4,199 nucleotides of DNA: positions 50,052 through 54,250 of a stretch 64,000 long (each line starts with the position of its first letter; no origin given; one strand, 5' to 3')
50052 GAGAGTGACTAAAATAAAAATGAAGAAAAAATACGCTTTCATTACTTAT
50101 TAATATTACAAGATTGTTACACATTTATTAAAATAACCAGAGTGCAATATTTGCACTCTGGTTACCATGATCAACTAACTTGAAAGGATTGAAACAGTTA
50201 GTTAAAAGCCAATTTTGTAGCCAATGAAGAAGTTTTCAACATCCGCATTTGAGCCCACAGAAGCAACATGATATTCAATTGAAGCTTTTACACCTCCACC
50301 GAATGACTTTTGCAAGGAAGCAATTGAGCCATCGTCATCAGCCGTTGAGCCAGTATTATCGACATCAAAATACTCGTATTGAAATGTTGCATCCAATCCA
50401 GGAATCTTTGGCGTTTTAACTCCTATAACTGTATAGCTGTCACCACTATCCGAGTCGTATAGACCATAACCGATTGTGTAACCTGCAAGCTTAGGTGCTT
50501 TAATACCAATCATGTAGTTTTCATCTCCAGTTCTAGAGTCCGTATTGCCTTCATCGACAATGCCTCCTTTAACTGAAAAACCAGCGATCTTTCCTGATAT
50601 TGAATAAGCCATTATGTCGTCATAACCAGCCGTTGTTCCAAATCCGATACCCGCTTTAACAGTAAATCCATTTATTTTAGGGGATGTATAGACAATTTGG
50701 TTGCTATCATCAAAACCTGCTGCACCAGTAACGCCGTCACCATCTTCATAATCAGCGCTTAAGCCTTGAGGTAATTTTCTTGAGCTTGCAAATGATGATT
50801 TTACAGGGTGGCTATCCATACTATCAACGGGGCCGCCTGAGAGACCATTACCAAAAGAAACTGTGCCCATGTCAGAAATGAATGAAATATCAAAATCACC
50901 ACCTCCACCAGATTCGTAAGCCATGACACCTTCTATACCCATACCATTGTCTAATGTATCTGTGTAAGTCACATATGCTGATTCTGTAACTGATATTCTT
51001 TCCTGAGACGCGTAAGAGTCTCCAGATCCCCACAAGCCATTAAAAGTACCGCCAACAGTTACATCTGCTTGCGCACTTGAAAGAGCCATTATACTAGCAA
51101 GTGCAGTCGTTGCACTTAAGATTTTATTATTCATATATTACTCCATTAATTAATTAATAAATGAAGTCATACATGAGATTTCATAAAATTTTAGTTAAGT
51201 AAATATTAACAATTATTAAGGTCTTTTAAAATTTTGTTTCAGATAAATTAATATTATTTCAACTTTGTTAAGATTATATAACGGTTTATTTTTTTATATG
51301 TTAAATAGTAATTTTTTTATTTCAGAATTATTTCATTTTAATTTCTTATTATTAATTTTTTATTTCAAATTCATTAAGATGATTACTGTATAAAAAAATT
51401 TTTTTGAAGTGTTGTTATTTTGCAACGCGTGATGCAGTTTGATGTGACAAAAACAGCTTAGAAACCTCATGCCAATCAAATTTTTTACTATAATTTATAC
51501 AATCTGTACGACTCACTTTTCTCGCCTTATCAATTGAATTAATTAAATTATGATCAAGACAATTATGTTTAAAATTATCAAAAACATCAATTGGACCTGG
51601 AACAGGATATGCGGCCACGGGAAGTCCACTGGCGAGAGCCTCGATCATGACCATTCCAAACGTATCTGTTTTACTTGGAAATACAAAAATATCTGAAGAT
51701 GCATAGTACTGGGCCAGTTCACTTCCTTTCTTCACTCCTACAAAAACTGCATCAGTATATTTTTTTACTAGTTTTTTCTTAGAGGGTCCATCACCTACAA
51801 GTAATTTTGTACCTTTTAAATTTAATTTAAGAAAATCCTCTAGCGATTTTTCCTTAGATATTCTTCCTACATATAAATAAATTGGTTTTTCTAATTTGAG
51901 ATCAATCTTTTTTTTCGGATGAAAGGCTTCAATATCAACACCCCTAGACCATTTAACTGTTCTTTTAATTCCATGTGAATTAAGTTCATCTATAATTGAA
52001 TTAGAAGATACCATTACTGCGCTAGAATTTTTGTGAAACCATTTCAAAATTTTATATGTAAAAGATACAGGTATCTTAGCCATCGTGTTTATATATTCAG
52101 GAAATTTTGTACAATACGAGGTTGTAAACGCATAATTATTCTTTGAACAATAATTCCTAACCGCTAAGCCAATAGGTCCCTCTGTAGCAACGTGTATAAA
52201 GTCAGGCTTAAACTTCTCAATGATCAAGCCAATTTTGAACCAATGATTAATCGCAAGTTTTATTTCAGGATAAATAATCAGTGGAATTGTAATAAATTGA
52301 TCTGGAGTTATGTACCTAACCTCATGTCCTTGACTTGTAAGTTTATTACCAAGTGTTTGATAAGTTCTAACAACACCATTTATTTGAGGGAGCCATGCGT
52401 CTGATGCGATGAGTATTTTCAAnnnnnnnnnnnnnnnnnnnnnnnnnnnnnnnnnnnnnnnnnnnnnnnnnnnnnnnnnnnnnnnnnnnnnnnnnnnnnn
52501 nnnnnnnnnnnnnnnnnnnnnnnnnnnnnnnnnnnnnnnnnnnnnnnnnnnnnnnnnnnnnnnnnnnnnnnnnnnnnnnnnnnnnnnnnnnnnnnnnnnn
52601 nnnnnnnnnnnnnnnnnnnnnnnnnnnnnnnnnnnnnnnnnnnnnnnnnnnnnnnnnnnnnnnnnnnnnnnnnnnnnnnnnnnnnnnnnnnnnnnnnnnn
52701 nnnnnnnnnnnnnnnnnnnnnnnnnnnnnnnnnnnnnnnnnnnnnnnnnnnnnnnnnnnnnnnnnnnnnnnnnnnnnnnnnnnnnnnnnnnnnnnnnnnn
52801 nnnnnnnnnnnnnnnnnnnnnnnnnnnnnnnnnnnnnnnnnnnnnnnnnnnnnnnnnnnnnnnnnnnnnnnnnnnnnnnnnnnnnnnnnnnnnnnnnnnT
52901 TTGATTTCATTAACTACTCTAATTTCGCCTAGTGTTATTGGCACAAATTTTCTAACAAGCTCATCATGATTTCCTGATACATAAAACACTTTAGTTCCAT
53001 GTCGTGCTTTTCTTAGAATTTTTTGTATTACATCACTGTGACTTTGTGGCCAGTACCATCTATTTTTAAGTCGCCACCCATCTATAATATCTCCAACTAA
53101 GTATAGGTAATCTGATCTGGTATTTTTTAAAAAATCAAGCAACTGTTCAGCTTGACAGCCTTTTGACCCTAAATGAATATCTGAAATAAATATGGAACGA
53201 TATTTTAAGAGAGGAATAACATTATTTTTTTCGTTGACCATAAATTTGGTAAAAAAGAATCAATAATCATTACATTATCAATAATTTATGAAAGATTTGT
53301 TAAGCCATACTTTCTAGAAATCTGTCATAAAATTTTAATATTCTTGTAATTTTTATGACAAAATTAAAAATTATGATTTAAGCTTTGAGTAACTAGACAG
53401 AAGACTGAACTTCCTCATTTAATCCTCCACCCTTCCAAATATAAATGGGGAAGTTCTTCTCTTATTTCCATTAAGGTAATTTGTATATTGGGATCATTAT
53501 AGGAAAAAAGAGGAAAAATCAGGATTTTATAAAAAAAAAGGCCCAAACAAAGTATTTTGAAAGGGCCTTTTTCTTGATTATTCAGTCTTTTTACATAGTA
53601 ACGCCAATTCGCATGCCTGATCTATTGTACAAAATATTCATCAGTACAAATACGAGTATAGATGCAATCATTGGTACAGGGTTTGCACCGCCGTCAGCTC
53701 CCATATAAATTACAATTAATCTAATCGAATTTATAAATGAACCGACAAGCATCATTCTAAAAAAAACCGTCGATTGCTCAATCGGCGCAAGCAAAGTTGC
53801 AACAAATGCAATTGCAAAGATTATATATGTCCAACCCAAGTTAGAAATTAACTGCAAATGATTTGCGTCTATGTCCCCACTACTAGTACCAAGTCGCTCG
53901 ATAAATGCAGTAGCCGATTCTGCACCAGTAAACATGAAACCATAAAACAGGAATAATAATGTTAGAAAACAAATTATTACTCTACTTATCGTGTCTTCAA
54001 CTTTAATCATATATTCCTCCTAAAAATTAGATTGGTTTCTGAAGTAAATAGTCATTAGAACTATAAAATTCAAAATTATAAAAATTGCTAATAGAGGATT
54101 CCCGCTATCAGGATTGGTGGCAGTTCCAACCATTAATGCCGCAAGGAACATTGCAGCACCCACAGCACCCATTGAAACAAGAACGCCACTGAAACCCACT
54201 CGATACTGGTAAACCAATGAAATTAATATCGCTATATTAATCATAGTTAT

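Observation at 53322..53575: Candidate PhoB-activated sRNA with an exposed anti-Shine-Dalgarno loop, divergent from plcP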

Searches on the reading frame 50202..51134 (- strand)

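Call 5: search_protein_families(library=pfam, proteins=[window:50202-51134:-])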
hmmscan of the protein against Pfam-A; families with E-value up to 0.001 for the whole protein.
window:50202-51134:- (310 aa): 1 family
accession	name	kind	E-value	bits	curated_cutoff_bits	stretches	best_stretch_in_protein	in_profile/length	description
PF13609.12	Porin_4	-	1.9e-14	54.7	27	1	8-306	1-288/310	Gram-negative porin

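Call 14: search_protein_families(library=ncbifam, proteins=[window:50202-51134:-], max_evalue=0.00001)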
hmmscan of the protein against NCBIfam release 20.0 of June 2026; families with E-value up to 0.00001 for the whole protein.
window:50202-51134:- (310 aa): 0 families

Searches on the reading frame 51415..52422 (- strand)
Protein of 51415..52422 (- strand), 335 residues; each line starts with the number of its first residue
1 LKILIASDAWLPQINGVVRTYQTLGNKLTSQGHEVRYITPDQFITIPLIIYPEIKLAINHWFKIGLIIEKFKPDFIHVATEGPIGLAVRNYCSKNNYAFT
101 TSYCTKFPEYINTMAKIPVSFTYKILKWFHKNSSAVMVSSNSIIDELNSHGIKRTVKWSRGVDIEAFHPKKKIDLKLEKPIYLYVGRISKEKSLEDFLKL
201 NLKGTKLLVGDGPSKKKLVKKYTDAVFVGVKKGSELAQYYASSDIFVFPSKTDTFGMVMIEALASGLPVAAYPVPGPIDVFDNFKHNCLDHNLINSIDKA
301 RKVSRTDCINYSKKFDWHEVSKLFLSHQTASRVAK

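Call 5: search_protein_families(library=pfam, proteins=[window:51415-52422:-])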
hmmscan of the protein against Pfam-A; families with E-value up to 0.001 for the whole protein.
window:51415-52422:- (335 aa): 4 families
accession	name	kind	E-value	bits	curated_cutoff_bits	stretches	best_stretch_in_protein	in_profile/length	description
PF00534.26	Glycos_transf_1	-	9.6e-19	68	26.4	1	170-289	6-140/172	Glycosyl transferases group 1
PF13439.12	Glyco_transf_4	-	1.2e-16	61.6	28.5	1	14-165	1-169/170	Glycosyltransferase Family 4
PF13692.12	Glyco_trans_1_4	-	2.9e-16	60.4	27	1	180-286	2-120/142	Glycosyl transferases group 1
PF20706.3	GT4-conflict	-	5.5e-05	22.8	26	1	234-269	273-308/385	Family 4 Glycosyltransferase in conflict systems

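Call 14: search_protein_families(library=ncbifam, proteins=[window:51415-52422:-], max_evalue=0.00001)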
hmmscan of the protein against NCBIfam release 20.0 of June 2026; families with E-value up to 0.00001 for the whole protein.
window:51415-52422:- (335 aa): 17 families
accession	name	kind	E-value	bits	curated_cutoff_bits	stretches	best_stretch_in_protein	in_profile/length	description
NF053787.1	GlcN_PG_synth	equivalog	3.4e-20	72.2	480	1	70-271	80-290/361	N-acetylglucosaminyl phosphatidylglycerol synthase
NF049988.1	MGlcDAGSynMgs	equivalog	5e-20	72.2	400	1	1-288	1-331/398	alpha-monoglucosyldiacylglycerol synthase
NF047684.1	TeichurnBiosyTuaC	equivalog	1.9e-17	63.2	550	1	131-301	163-348/391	teichuronic acid biosynthesis protein TuaC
TIGR03999.1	thiol_BshA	equivalog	3.1e-11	42.8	273.7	1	180-281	200-311/375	N-acetyl-alpha-D-glucosaminyl L-malate synthase BshA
NF038255.1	exopoly_VpsD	equivalog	2e-09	36.8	300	1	124-274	147-314/381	VpsD family glycosyltransferase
TIGR04157.1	glyco_rSAM_CFB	subfamily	2.7e-09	36.5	400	1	169-283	217-341/406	TIGR04157 family glycosyltransferase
NF053513.1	Gtran_IagA_BgsA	equivalog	3.5e-09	36.1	460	1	124-273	97-266/333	LTA glycolipid anchor biosynthesis glycosyltransferase, IagA/BgsA family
TIGR04047.1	MSMEG_0565_glyc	hypoth_equivalog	6.7e-09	35.3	259.85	1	225-297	259-331/373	MSMEG_0565 family glycosyltransferase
TIGR03088.1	stp2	hypoth_equivalog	2.6e-08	33.3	409.05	1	155-281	162-311/374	TIGR03088 family PEP-CTERM/XrtA system glycosyltransferase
TIGR03449.1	mycothiol_MshA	equivalog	3.3e-08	32.8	462.5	1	231-276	292-337/406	D-inositol-3-phosphate glycosyltransferase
NF007640.0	PRK10307.1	subfamily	7.6e-08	31.7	276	0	169-265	219-325/411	WcaI family glycosyltransferase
TIGR02149.1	glgA_Coryne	subfamily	9.3e-08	31.6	302.4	0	234-279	275-320/391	glycogen synthase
NF049987.1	DaglGlyslTfaseDgs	equivalog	1.9e-06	27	500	1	215-288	204-277/332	processive diacylglycerol alpha-glucosyltransferase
TIGR02472.1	sucr_P_syn_N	equivalog_domain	2.6e-06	26.5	576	1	242-300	340-394/439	sucrose-phosphate synthase, putative, glycosyltransferase domain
NF050063.1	ProtGlycPglJ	equivalog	7.2e-06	25.4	500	0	143-266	159-289/363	N-acetylgalactosamine-N,N'-diacetylbacillosaminyl-diphospho-undecaprenol 4-alpha-N-acetylgalactosaminyltransferase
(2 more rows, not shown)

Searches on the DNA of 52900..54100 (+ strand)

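Call 3: search_rna_families(source=window, start=52900, end=54100, threshold=evalue, max_evalue=10, show_alignments=3)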
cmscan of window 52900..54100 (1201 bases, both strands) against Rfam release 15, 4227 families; matches with E-value up to 10: 13.
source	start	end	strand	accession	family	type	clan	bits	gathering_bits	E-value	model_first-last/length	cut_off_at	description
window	53534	53609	-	RF02057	STnc40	Gene; sRNA;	-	22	45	0.51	1-70/70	no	Salmonella enterica sRNA STnc40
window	53532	53599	-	RF00506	Thr_leader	Cis-reg; leader;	-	21.2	55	0.3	1-118/118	no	Threonine operon leader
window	53784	53880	-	RF00920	MIR444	Gene; miRNA;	-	20.6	110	0.24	1-116/116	no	MIR444 microRNA precursor family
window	53425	53573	+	RF00082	SraG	Gene; sRNA;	-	19.8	50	1.1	1-177/177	no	SraG RNA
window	53523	53658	-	RF02315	TtnuHACA8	Gene; snRNA; snoRNA; HACA-box;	-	19.7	50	3.5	1-130/130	no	Tetrahymena snoRNA TtnuHACA8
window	53525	53672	-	RF02502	Atu_C8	Gene; sRNA;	-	19.5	50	0.68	1-122/122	no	Rhizobiales sRNA Atu_C8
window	53459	53575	+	RF02921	RT-14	Gene; sRNA;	-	19.5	48.1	6.7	1-144/144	no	RT-14 RNA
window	53419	53579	+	RF02053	STnc430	Gene; sRNA;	-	19.4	47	3.3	1-162/162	no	Enterobacterial sRNA STnc430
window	53529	53638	-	RF02053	STnc430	Gene; sRNA;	-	18.3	47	5.5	1-162/162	no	Enterobacterial sRNA STnc430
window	53276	53339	-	RF00648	MIR396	Gene; miRNA;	-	17.7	80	1.9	1-118/118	no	MIR396 microRNA precursor family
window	53514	53575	+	RF00506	Thr_leader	Cis-reg; leader;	-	17.4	55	2.3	1-118/118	no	Threonine operon leader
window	53511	53579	+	RF02063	STnc350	Gene; sRNA;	-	16.3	60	6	1-68/68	no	Salmonella enterica sRNA STnc350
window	53424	53591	+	RF01460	rliH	Gene; sRNA;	-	10.6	100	3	1-429/429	no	Listeria sRNA rliH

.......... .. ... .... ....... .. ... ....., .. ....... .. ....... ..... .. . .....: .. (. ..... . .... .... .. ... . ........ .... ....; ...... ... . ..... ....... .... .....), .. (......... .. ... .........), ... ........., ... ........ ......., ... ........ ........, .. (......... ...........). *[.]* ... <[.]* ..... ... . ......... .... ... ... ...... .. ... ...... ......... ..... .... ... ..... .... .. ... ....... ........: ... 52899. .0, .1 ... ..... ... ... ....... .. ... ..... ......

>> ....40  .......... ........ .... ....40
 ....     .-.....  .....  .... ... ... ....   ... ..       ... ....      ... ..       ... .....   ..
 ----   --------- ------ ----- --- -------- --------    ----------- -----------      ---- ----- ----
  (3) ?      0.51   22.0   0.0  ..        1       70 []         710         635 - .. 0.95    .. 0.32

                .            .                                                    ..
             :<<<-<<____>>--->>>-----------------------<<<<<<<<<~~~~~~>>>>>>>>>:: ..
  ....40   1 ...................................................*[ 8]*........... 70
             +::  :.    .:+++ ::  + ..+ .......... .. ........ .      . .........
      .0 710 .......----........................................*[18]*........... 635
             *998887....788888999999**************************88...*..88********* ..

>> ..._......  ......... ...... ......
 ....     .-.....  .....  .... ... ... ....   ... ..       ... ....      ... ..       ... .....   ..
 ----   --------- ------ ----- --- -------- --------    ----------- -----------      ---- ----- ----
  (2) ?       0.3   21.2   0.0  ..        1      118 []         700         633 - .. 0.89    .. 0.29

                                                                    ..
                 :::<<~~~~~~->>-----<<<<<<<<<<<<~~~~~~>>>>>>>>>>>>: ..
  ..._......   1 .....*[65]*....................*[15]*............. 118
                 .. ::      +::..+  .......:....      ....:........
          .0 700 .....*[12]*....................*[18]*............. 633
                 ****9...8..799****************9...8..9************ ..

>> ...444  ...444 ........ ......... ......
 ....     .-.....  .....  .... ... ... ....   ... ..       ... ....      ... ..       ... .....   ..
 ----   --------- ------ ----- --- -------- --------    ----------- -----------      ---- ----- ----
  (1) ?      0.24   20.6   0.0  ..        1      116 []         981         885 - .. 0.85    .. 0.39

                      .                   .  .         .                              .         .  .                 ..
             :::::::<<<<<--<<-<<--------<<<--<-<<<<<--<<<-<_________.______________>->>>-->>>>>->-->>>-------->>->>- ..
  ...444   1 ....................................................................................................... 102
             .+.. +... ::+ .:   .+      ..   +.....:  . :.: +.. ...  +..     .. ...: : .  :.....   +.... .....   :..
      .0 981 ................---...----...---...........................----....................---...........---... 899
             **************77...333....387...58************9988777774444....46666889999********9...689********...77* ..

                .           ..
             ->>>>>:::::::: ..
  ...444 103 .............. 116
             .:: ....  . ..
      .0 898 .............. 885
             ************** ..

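Call 79: build_rna_model(alignment_id=A1, structure=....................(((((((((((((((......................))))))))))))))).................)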
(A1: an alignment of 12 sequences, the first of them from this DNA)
Model R1 built from alignment A1 (12 sequences, 89 columns); structure: as given.
model positions 87; base pairs 15; branch points 0; effective number of sequences 1.53; information 0.654 bits per position. Calibrated on 0.2 Mb of random sequence (short: E-values are rough).
structure used (alignment columns):
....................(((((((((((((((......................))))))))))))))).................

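Call 80: search_with_rna_model(model_id=R1, sources=[window, L020, L021, L022, L023, L024, L025, L026, L027, L052, L053, L054, L055, L056, L057, L071, L072, L073, L074, L075, L076, L077, L078, L079, L080, L081, L082, L083, L084, L085, L086, L087, L088, L089, L090, L091, L092, L093, L094, L095, L096, L097, L098, L099, L100, L101, L102], max_evalue=10)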
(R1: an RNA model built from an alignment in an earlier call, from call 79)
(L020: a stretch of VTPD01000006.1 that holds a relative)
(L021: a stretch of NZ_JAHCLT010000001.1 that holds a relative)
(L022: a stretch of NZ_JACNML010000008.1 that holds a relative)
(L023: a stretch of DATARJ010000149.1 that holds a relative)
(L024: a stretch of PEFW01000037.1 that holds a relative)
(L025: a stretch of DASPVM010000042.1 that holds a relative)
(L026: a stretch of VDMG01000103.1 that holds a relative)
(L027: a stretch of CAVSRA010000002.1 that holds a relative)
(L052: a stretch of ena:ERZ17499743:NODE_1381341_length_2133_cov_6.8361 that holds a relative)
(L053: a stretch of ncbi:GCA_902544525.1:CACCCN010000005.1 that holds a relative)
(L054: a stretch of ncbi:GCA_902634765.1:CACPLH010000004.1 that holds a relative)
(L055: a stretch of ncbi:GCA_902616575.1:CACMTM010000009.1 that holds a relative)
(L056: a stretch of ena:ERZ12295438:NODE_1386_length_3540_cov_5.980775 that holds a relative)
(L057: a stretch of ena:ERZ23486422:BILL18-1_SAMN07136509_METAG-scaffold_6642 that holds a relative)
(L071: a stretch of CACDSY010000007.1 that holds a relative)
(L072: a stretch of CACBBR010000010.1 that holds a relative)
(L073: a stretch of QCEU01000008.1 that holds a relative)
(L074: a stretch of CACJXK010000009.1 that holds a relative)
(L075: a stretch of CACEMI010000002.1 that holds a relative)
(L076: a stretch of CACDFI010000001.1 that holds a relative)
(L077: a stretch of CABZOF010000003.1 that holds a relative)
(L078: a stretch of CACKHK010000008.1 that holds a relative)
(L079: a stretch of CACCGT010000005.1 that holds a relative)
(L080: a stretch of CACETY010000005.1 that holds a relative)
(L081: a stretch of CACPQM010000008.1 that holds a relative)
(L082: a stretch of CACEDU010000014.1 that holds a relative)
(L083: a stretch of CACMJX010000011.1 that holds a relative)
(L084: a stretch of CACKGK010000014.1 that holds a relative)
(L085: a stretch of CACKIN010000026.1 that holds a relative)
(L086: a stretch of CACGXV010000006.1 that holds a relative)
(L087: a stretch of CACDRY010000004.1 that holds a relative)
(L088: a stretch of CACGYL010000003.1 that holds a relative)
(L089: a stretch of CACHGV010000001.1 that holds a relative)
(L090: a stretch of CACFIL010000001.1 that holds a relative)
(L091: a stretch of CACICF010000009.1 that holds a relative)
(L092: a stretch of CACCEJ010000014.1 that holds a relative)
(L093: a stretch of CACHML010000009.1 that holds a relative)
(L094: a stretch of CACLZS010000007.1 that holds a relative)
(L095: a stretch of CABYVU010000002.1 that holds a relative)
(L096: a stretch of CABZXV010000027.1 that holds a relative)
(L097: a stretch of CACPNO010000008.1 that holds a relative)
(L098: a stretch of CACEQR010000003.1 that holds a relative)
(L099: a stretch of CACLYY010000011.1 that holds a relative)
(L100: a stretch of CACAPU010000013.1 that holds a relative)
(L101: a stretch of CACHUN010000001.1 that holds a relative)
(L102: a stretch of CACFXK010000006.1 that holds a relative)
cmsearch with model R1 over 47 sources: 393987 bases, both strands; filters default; matches with E-value up to 10: 3.
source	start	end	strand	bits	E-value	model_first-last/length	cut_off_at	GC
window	53387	53473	+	113.2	7.9e-24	1-87/87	no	0.37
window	53390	53471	-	26.3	0.01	1-87/87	no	0.37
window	24795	24877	-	14.1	8.9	1-87/87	no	0.29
